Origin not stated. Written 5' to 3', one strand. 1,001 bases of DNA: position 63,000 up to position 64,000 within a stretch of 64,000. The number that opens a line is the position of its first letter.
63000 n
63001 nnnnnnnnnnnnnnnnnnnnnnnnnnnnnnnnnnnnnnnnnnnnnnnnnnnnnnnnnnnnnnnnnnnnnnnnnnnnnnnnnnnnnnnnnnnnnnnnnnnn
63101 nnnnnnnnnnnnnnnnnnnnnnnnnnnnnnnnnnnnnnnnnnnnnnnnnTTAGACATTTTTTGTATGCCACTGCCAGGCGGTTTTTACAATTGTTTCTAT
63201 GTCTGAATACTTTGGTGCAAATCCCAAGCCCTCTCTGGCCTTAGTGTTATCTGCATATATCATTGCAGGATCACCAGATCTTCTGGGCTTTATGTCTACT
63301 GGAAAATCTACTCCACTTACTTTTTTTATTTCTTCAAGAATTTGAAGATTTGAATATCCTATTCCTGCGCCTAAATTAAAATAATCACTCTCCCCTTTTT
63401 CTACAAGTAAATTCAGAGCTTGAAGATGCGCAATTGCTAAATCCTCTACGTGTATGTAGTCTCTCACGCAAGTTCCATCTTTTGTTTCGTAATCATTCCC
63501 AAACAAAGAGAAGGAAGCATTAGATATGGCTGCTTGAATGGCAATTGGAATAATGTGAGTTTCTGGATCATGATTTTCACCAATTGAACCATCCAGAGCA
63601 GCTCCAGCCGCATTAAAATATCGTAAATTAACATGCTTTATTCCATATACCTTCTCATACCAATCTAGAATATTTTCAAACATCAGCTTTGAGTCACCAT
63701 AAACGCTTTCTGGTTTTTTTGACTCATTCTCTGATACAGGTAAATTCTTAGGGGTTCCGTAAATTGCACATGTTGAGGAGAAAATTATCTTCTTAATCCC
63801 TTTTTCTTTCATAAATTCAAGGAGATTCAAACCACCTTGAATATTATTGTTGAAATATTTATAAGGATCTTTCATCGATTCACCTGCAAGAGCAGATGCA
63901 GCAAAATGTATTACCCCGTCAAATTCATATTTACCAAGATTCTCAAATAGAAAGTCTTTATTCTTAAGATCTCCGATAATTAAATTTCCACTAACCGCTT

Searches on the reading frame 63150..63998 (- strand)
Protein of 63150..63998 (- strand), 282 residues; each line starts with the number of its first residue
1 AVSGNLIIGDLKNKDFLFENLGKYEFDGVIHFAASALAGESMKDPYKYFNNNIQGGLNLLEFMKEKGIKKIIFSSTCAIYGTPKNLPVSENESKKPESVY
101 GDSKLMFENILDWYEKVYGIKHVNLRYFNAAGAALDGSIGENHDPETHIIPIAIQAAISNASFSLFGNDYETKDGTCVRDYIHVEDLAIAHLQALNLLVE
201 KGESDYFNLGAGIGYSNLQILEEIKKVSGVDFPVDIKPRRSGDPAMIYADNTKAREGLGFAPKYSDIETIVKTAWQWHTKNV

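Call 27: search_protein_families(library=ncbifam, proteins=[window:63150-63998:-], max_evalue=1e-8)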
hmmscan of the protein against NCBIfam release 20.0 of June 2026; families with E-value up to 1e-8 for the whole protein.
window:63150-63998:- (282 aa): 10 families
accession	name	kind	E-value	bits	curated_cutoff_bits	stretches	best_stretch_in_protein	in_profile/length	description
TIGR01179.1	galE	equivalog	2.3e-106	355.4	262.3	1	5-281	50-328/332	UDP-glucose 4-epimerase GalE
NF007956.0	PRK10675.1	subfamily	1.5e-62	211.7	394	1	5-281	53-332/338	UDP-glucose 4-epimerase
TIGR01181.1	dTDP_gluc_dehyt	equivalog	8.3e-26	90.8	365.1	1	6-281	54-314/321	dTDP-glucose 4,6-dehydratase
TIGR02197.1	heptose_epim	equivalog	4.9e-23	81.8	274.6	1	7-228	46-260/316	ADP-glyceromanno-heptose 6-epimerase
TIGR04180.1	EDH_00030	hypoth_equivalog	2.6e-20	72.7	475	1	5-265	52-297/297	NAD-dependent 4,6-dehydratase LegB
TIGR02622.1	CDP_4_6_dhtase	equivalog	1e-13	51.2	278.45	1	7-279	59-331/352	CDP-glucose 4,6-dehydratase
NF011728.1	PRK15181.1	equivalog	1.1e-12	47.6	760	1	25-277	90-336/348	Vi polysaccharide biosynthesis UDP-N-acetylglucosaminuronic acid C-4 epimerase TviC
NF043036.1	ErythonDh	equivalog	1.3e-10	41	325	1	7-115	57-164/321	D-erythronate dehydrogenase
NF008360.0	PRK11150.1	equivalog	3.7e-10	39.5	452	1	15-255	55-284/310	ADP-glyceromanno-heptose 6-epimerase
TIGR03466.1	HpnA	hypoth_equivalog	3.8e-10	39.2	367.65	0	5-108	46-149/327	hopanoid-associated sugar epimerase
